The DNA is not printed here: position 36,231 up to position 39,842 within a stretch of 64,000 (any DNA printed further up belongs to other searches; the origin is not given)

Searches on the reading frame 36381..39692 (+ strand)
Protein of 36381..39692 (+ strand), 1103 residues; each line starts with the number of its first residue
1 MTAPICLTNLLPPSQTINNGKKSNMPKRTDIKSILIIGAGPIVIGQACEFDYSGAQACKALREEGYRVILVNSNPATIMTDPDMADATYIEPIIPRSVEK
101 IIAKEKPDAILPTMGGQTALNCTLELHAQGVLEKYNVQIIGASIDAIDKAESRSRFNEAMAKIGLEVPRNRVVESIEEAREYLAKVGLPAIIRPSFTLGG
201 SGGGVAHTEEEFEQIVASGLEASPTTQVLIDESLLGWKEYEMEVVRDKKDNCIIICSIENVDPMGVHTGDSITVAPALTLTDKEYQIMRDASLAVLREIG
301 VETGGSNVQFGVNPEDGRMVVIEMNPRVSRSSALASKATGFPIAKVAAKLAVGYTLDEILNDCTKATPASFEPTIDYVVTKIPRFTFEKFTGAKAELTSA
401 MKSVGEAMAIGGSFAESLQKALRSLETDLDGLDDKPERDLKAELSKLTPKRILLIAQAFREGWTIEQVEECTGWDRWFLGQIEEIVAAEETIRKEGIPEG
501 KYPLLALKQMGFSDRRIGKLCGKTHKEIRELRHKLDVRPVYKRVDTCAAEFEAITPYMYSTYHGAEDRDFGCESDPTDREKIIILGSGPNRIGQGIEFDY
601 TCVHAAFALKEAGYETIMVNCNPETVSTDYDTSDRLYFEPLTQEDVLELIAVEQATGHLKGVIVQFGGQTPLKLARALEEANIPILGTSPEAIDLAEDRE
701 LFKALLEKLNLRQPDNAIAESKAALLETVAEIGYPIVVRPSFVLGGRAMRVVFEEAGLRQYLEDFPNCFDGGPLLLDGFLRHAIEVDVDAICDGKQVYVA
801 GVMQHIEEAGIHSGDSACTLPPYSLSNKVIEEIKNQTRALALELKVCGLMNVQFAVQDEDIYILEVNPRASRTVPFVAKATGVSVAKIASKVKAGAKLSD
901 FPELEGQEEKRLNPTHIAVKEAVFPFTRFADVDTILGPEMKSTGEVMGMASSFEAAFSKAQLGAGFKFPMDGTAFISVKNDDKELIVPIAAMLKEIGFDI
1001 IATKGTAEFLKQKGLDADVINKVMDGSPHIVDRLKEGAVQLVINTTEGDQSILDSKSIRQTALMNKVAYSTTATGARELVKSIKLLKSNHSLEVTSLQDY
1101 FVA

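Call 27: search_protein_families(library=pfam, proteins=[window:36381-39692:+], max_evalue=0.001)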
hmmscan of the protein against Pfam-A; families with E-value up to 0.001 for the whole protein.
window:36381-39692:+ (1103 aa): 10 families
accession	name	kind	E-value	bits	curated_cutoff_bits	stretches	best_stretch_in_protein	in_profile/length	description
PF02786.22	CPSase_L_D2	-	6.2e-101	336.7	19.8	2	153-358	2-210/211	Carbamoyl-phosphate synthase L chain, ATP binding domain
PF25596.1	CPSase_L_D1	-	1e-99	329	27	2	31-149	2-118/118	Carbamoyl phosphate synthase preATP-grasp domain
PF02787.25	CPSase_L_D3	-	9.2e-24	83.7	26.6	1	443-520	2-79/80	Carbamoyl-phosphate synthetase large chain, oligomerisation domain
PF02142.27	MGS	-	4.3e-21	75.3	24.1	1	986-1071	2-94/94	MGS-like domain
PF02222.28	ATP-grasp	-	4e-17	62.9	27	2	705-870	2-163/179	ATP-grasp domain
PF02655.19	ATP-grasp_3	-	2e-10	41.4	23.2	1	704-870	9-157/160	ATP-grasp domain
PF15632.11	ATPgrasp_Ter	-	7.5e-09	35.9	29.1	1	831-900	47-115/131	ATP-grasp in the biosynthetic pathway with Ter operon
PF01071.24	GARS_A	-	5.7e-08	33.3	27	0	158-249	8-103/194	Phosphoribosylglycinamide synthetase, ATP-grasp (A) domain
PF08442.15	ATP-grasp_2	-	8.5e-05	22.7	29.5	0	158-255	9-122/202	ATP-grasp domain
PF13535.11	ATP-grasp_4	-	0.00026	21.1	27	0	206-327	32-151/160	ATP-grasp domain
